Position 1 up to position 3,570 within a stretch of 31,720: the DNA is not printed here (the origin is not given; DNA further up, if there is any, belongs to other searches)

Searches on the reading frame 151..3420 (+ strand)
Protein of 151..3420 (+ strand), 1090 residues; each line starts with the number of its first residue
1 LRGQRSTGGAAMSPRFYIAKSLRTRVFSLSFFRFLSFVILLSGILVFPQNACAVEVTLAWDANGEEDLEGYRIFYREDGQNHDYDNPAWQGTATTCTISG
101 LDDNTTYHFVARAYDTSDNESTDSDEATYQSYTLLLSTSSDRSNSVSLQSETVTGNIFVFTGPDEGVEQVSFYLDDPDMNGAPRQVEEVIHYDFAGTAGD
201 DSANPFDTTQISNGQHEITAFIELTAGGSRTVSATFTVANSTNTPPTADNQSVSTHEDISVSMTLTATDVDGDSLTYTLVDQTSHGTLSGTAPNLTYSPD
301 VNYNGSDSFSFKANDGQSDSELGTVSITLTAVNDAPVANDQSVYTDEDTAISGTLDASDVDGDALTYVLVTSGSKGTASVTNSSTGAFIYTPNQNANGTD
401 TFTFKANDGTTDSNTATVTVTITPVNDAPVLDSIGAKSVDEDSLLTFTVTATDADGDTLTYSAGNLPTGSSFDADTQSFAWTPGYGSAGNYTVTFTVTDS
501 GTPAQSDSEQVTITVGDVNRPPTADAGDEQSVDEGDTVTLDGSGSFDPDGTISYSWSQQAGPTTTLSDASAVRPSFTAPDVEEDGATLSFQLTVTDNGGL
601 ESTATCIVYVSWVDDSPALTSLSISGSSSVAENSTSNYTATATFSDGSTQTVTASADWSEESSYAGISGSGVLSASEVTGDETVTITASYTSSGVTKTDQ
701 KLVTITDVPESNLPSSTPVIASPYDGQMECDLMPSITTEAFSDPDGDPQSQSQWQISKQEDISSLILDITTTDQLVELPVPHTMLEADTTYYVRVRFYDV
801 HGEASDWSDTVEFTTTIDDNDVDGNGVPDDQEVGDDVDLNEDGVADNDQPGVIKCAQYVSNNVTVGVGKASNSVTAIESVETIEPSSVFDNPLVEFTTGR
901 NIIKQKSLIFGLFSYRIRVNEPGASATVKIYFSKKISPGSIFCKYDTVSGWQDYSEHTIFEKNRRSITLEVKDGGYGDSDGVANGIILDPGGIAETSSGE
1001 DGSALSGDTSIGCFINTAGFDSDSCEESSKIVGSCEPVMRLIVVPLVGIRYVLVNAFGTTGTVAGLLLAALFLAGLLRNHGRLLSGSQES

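Call 85: search_protein_families(library=pfam, proteins=[window:151-3420:+], max_evalue=0.00001)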
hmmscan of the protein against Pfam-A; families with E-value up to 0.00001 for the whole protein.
window:151-3420:+ (1090 aa): 10 families
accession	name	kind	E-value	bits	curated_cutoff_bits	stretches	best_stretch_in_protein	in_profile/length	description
PF17963.7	Big_9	-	3.3e-43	146.9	23.6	3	333-421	1-89/89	Bacterial Ig domain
PF17803.7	Cadherin_4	-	1.2e-27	96.7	25.1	3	324-390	2-71/71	Bacterial cadherin-like domain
PF17892.7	Cadherin_5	-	1.2e-22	80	26.5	2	332-423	1-98/98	Cadherin-like domain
PF22352.2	K319L-like_PKD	-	2e-15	57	27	1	526-610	1-84/84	K319L-like, PKD domain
PF05345.18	He_PIG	-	5.3e-13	49.7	24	1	428-515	1-95/96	Putative Ig domain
PF02010.21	REJ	-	1.3e-10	40.9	25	1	487-805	51-301/452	REJ domain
PF00041.27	fn3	-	2e-10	41.2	25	1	55-117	15-72/84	Fibronectin type III domain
PF25788.1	Ig_Rha78A_N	-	1e-08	35.8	27.4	1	749-816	33-102/105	Rha78A-like, N-terminal immunoglobulin domain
PF18911.6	PKD_4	-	4.5e-08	33.5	27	0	519-603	1-78/85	PKD domain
PF21027.3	Sde0182_C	-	1.4e-06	29.2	27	0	537-600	1-71/83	Cellulose-binding protein Sde0182, C-terminal domain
